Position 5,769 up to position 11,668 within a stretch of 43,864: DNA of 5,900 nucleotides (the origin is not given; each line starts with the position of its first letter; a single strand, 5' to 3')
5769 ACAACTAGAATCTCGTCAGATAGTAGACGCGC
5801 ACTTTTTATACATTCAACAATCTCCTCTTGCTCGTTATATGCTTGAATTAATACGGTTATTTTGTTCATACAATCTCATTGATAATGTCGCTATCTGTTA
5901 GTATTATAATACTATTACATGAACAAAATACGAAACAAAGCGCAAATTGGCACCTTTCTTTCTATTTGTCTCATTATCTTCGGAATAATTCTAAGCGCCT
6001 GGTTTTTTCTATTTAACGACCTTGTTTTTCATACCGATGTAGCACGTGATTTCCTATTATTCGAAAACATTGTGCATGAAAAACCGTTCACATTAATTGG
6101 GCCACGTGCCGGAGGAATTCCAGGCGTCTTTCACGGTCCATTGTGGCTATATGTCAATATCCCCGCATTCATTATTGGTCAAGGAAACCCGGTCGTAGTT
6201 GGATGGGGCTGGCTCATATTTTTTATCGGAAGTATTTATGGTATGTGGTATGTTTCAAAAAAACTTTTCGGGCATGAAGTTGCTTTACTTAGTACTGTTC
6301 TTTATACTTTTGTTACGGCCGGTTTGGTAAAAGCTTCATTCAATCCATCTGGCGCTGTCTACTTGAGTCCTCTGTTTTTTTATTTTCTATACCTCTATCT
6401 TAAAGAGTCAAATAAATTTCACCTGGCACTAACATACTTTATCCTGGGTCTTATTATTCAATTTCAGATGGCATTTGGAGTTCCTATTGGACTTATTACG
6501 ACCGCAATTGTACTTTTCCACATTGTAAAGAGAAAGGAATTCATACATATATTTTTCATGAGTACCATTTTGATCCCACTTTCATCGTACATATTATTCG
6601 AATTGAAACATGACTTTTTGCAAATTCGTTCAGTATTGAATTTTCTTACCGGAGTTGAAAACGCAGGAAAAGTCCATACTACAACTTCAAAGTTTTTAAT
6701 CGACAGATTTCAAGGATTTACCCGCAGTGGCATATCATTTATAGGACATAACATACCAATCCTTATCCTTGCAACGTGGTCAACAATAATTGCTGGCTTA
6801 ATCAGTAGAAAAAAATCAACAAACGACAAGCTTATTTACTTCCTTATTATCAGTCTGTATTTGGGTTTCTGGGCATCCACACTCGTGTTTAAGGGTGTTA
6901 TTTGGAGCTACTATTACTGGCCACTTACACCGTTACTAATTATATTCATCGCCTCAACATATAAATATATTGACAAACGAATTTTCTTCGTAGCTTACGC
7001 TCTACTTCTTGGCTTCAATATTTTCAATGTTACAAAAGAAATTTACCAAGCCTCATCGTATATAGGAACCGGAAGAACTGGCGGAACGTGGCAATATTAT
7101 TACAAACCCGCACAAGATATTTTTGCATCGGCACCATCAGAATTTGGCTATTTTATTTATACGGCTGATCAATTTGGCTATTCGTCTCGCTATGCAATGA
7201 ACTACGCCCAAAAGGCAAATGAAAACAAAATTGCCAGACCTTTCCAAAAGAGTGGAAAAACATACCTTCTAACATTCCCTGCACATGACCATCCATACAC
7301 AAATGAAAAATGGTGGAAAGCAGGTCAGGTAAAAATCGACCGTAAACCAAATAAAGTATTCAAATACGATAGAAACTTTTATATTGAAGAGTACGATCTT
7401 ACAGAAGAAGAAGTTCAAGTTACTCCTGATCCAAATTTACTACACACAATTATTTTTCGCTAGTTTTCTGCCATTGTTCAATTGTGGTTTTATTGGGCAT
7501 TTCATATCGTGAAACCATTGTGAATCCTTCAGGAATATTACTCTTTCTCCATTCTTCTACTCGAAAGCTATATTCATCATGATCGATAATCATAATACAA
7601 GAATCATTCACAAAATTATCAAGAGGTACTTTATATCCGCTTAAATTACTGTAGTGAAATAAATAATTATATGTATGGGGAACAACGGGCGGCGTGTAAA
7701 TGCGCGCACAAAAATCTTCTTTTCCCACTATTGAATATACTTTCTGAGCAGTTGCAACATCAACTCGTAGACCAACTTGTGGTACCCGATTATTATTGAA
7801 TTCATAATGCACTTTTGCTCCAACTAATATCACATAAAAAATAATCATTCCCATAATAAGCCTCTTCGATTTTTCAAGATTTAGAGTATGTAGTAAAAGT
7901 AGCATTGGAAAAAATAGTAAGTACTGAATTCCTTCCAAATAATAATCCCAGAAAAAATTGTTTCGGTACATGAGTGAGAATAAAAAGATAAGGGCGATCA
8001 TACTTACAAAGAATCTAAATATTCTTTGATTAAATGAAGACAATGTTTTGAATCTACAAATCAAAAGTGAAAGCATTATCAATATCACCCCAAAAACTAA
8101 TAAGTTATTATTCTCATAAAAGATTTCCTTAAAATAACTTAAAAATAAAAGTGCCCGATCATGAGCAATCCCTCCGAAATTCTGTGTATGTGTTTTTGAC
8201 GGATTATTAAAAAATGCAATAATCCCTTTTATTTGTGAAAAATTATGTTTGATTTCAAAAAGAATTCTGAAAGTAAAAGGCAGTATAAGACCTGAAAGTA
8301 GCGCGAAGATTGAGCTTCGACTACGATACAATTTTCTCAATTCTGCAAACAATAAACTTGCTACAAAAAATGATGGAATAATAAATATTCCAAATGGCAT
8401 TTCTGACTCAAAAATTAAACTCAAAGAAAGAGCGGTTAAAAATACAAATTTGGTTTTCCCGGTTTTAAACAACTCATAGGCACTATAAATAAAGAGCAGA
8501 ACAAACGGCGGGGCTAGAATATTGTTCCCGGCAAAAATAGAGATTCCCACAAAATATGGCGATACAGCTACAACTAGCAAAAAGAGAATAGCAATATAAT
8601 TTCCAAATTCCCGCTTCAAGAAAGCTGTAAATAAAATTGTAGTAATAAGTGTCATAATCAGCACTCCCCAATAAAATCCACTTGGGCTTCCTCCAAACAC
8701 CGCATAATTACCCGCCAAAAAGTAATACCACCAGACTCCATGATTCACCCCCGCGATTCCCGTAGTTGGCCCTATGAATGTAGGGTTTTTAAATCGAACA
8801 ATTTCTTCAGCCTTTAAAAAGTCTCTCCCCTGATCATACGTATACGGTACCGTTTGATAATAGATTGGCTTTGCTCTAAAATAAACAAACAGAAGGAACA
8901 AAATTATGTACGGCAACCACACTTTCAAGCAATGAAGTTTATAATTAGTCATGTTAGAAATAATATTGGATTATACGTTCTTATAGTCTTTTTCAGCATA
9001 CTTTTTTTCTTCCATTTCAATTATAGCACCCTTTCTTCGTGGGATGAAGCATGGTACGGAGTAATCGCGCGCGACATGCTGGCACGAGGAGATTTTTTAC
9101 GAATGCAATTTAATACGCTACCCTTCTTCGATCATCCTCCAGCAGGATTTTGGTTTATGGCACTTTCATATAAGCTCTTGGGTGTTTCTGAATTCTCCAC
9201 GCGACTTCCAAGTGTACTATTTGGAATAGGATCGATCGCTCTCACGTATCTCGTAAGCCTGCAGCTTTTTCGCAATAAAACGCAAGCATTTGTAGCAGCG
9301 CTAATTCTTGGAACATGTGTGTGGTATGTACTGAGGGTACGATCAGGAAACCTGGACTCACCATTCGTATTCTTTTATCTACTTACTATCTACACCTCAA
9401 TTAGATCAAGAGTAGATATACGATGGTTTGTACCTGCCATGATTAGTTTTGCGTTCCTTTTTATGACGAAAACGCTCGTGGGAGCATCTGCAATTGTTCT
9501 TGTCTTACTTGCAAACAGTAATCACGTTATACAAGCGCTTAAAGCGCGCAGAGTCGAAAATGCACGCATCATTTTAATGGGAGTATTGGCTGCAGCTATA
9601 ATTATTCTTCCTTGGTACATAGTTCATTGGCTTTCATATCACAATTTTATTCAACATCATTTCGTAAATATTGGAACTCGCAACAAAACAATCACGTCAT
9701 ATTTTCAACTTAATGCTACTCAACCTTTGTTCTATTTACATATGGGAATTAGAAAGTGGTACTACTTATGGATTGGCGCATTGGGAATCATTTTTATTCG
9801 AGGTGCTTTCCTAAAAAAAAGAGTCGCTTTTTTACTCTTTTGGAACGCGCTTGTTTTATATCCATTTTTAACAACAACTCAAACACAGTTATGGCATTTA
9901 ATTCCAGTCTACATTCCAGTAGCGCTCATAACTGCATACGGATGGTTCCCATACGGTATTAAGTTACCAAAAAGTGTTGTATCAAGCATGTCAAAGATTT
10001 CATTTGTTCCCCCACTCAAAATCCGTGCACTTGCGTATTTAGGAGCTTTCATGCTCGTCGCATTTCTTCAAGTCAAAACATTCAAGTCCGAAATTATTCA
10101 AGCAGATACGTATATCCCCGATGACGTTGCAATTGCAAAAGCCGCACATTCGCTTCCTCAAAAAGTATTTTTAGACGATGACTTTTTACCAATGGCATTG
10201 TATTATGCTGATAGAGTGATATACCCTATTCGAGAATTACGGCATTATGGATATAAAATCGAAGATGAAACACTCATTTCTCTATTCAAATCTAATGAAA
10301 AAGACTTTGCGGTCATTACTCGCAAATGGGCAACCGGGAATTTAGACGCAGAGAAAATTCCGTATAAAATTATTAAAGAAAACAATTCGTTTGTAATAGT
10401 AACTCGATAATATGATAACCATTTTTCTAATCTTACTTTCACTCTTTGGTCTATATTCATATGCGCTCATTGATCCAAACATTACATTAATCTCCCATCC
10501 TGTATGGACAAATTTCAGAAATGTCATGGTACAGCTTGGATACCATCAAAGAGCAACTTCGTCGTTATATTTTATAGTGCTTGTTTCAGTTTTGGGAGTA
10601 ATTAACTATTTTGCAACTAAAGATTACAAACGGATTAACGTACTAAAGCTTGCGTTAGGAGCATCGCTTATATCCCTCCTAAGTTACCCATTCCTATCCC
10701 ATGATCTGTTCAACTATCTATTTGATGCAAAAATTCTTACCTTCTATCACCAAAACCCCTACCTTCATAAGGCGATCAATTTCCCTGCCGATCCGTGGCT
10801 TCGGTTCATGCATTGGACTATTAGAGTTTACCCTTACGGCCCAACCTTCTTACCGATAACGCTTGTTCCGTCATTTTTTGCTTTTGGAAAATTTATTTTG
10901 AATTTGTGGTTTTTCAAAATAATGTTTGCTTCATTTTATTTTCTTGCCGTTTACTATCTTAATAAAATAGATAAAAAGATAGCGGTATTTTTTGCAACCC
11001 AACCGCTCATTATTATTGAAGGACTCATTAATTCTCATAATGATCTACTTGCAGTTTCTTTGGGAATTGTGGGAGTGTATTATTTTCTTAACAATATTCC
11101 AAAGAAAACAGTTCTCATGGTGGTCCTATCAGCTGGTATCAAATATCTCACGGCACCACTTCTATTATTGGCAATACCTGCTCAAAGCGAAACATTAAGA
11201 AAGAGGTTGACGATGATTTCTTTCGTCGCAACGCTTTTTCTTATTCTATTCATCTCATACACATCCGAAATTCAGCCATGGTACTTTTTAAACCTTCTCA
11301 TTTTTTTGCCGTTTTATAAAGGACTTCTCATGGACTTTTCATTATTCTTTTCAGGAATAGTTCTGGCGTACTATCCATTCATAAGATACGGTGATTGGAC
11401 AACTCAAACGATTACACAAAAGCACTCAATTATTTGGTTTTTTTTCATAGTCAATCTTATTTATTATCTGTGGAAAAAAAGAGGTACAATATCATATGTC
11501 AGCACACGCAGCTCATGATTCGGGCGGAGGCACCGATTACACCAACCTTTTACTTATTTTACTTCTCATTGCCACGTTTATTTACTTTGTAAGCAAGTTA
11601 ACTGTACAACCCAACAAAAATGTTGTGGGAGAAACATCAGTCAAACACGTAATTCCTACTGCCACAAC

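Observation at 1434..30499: Thirteen GT-C-fold transferases with one polyprenyl-P-sugar synthase: candidate extracytoplasmic glycan assembly line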

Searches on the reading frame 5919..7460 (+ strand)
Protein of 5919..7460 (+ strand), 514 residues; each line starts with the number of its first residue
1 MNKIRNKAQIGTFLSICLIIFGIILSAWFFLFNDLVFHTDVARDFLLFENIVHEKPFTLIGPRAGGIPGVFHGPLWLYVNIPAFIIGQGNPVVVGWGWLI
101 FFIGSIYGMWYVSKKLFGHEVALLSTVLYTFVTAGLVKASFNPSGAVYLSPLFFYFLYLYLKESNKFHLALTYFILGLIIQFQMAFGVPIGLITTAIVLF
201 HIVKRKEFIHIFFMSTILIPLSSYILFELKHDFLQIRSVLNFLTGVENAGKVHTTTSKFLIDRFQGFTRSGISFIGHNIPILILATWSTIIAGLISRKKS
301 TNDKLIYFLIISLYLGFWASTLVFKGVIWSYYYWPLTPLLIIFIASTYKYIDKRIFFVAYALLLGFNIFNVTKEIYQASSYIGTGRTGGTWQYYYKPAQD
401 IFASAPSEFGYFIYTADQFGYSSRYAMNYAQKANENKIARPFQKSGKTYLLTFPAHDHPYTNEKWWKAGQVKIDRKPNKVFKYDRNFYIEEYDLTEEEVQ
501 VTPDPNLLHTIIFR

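Call 3: search_protein_families(library=pfam, proteins=[window:5919-7460:+], max_evalue=0.01)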
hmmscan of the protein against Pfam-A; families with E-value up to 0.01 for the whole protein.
window:5919-7460:+ (514 aa): 0 families

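Call 7: search_protein_families(library=ncbifam, proteins=[window:5919-7460:+], max_evalue=0.1)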
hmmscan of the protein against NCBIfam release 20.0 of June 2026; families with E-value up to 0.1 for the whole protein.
window:5919-7460:+ (514 aa): 1 family
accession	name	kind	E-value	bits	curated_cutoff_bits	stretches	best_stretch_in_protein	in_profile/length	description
NF033635.1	SLATT_fungal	domain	0.093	12.6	35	1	277-302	49-74/128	SLATT domain-containing protein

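Call 26: search_protein_families(library=pfam, proteins=[window:5919-7460:+], max_evalue=10)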
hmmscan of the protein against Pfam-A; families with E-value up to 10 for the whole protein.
window:5919-7460:+ (514 aa): 2 families
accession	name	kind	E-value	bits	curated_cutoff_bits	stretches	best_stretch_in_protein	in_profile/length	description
PF18142.6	SLATT_fungal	-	0.26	11.8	26.5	1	276-302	43-69/121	SMODS and SLOG-associating 2TM effector domain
PF23417.1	STING_TM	-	0.85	10.5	28.1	1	297-343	44-90/109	STING transmembrane domain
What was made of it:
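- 5919..7463 (+): GT-C, set B (D..RD type), 514 aa. No Pfam hit (calls 3, 26).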

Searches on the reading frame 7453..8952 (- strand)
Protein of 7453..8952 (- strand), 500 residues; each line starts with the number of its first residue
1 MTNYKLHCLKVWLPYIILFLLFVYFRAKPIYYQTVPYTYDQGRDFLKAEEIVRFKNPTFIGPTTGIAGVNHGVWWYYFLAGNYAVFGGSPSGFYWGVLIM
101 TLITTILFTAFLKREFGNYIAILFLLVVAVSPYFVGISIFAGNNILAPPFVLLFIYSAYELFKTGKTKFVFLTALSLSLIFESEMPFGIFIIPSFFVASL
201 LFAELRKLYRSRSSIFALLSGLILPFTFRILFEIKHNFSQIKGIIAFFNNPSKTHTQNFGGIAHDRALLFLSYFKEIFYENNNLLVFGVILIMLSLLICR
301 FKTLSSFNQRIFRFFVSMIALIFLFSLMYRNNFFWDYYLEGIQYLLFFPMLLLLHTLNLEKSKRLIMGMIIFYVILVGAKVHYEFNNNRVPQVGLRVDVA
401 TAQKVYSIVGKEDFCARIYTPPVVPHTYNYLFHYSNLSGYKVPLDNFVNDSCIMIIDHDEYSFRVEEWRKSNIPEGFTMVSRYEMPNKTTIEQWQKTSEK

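Call 3: search_protein_families(library=pfam, proteins=[window:7453-8952:-], max_evalue=0.01)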
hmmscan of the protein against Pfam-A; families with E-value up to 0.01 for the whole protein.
window:7453-8952:- (500 aa): 1 family
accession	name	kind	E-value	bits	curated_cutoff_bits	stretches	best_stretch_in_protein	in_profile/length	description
PF13231.12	PMT_2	-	3.9e-08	34.1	26.1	1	71-224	2-153/160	Dolichyl-phosphate-mannose-protein mannosyltransferase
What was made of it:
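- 7450..8952 (-): GT-C, set B (DQGRD), 500 aa. PMT_2 34.1 bits, above cutoff (call 3).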

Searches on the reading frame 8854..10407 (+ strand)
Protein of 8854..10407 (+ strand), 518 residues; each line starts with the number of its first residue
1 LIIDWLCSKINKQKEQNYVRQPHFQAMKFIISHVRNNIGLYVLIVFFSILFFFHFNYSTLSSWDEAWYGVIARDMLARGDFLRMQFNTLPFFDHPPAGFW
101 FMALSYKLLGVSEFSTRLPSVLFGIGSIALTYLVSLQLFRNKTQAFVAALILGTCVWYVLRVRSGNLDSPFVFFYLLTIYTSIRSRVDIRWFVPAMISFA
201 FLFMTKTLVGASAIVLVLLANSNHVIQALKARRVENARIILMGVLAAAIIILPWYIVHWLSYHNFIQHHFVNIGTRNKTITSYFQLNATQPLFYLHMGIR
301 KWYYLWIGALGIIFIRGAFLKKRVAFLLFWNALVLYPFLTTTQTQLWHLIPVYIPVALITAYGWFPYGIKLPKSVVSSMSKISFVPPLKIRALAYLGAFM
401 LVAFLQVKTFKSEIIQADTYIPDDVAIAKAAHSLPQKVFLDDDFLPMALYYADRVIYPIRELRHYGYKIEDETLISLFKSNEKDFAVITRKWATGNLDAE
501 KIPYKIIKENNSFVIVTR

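Call 3: search_protein_families(library=pfam, proteins=[window:8854-10407:+], max_evalue=0.01)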
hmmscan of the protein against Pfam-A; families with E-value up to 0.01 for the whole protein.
window:8854-10407:+ (518 aa): 2 families
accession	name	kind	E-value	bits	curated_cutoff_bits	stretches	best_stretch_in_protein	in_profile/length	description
PF13231.12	PMT_2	-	7.9e-19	68.9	26.1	1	93-255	1-158/160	Dolichyl-phosphate-mannose-protein mannosyltransferase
PF02366.24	PMT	-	1.6e-10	41.4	22.7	1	43-258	3-234/245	Dolichyl-phosphate-mannose-protein mannosyltransferase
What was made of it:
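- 8932..10410 (+): GT-C, set C (WDEAWY), about 492 aa from ATG 8932. PMT_2 68.9 bits and PMT 41.4 bits (call 3).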

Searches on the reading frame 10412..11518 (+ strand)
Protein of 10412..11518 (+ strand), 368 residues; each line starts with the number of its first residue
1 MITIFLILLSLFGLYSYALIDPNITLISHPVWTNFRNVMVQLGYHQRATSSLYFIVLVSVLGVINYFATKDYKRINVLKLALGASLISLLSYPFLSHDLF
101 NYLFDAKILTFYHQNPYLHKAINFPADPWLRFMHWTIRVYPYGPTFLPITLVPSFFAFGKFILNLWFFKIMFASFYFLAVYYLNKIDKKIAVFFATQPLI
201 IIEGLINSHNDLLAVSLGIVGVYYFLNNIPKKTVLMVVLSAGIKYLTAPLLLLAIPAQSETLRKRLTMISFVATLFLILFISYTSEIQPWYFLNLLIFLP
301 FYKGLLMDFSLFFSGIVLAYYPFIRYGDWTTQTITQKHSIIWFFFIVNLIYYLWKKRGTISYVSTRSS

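Call 3: search_protein_families(library=pfam, proteins=[window:10412-11515:+], max_evalue=0.01)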
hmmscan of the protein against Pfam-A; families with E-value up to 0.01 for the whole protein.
window:10412-11515:+ (368 aa): 0 families

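Call 7: search_protein_families(library=ncbifam, proteins=[window:10412-11515:+], max_evalue=0.1)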
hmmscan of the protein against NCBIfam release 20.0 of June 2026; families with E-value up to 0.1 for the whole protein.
window:10412-11515:+ (368 aa): 0 families

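Call 26: search_protein_families(library=pfam, proteins=[window:10412-11515:+], max_evalue=10)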
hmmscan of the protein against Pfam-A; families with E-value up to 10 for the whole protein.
window:10412-11515:+ (368 aa): 0 families

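Call 27: find_encoding_contigs(protein=window:10412-11518:+, flank=10000, max_places=4)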
Protein window:10412-11518:+ (368 aa): 1 contig read that carries it; 1 place shown.
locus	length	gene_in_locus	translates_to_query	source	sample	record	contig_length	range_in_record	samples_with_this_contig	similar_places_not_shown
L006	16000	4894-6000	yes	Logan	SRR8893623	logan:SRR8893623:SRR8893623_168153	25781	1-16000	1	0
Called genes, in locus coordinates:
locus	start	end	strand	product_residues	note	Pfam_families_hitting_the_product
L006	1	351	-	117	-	?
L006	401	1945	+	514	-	-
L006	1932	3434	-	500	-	PF13231:PMT_2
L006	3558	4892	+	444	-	PF02366:PMT, PF13231:PMT_2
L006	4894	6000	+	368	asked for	PF26314:MptA_B_family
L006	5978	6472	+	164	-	PF01476:LysM, PF23473:LysM3_LYK4_5 (faint)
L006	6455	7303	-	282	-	PF00535:Glycos_transf_2, PF13641:Glyco_tranf_2_3, PF13632:Glyco_trans_2_3 (faint)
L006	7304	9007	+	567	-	-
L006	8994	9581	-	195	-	-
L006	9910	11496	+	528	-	PF10131:PTPS_related, PF20176:DUF6541 (weak)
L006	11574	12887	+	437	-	-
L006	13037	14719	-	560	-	-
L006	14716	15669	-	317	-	PF00535:Glycos_transf_2 (weak)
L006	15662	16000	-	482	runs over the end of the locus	PF01943:Polysacc_synt, PF13440:Polysacc_synt_3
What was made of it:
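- On GT-C glycosyltransferase superfamily: 10412 relies on a precomputed PF26314 hit only (call 27).
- Closest known: Mycobacterial/corynebacterial lipomannan-lipoarabinomannan and arabinogalactan assembly. Same: One member here carries the MptA_B_family Pfam hit (call 27).
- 10412 has a precomputed PF26314 MptA_B_family hit (call 27).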

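Call 74: search_solved_structures(query=A3, max_evalue=10)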
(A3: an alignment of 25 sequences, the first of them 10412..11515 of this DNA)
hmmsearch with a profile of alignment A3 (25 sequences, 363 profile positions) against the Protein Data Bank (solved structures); distinct sequences matched with E-value up to 10: 0.
